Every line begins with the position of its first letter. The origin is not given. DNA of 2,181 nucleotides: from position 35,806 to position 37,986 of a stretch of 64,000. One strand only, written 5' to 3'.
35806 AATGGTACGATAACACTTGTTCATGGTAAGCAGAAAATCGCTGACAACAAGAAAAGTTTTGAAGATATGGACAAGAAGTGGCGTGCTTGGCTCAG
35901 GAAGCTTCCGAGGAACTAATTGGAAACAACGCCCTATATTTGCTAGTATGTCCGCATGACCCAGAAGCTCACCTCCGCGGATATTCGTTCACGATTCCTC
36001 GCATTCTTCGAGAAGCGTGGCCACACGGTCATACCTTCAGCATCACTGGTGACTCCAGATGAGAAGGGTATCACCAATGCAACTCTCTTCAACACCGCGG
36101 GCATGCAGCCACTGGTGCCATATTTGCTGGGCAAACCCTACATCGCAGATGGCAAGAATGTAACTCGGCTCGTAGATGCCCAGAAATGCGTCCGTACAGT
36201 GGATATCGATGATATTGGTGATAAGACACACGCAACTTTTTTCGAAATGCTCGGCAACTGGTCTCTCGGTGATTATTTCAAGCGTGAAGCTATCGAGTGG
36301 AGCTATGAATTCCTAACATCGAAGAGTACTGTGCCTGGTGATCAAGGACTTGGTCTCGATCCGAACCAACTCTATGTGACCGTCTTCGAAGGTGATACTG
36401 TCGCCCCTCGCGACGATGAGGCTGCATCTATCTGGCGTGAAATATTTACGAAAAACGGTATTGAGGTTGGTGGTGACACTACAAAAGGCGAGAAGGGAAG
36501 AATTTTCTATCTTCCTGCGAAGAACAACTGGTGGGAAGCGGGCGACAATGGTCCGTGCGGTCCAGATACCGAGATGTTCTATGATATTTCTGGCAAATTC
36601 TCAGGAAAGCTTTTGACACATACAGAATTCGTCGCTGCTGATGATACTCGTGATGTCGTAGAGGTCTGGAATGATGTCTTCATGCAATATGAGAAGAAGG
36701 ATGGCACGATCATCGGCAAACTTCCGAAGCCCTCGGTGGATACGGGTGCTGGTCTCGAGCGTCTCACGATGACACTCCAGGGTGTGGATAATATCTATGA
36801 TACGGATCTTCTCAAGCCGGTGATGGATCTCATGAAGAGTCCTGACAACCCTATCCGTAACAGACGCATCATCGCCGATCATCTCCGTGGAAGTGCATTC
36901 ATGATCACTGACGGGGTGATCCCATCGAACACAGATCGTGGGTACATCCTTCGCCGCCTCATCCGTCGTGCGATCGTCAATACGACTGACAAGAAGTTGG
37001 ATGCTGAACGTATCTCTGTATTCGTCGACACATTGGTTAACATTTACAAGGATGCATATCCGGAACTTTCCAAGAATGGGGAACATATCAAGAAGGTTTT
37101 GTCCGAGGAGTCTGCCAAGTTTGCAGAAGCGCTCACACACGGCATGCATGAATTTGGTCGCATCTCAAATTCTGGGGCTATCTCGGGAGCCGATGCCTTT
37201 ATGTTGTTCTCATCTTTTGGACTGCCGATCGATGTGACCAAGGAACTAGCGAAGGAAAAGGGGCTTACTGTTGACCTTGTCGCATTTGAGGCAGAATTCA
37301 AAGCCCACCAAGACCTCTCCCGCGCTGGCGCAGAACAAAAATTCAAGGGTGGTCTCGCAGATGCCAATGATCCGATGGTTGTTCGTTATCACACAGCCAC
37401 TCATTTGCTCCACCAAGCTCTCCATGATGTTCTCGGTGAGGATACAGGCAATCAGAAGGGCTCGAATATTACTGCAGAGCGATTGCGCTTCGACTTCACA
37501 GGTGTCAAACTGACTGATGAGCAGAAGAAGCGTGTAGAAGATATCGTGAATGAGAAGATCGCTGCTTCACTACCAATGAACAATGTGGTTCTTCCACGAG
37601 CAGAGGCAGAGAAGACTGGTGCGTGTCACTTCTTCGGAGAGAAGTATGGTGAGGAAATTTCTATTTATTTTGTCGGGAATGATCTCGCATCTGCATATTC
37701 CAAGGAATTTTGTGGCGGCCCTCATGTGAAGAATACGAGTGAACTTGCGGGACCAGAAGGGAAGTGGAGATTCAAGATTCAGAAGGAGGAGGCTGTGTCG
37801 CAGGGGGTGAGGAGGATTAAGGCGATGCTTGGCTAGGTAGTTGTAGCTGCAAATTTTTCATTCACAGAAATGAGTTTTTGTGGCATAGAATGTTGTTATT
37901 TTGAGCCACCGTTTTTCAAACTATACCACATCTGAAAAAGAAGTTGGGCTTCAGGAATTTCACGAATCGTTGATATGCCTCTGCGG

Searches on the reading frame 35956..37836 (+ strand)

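Call 48: search_protein_families(library=pfam, proteins=[window:35956-37836:+], max_evalue=0.00001)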
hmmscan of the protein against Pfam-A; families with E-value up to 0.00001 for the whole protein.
window:35956-37836:+ (626 aa): 2 families
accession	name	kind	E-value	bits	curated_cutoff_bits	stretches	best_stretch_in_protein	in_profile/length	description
PF01411.24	tRNA-synt_2c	-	3.1e-117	392.9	30.3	1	9-470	1-440/552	tRNA synthetases class II (A)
PF07973.19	tRNA_SAD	-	7.3e-11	42.3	24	1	568-621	1-43/44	Threonyl and Alanyl tRNA synthetase second additional domain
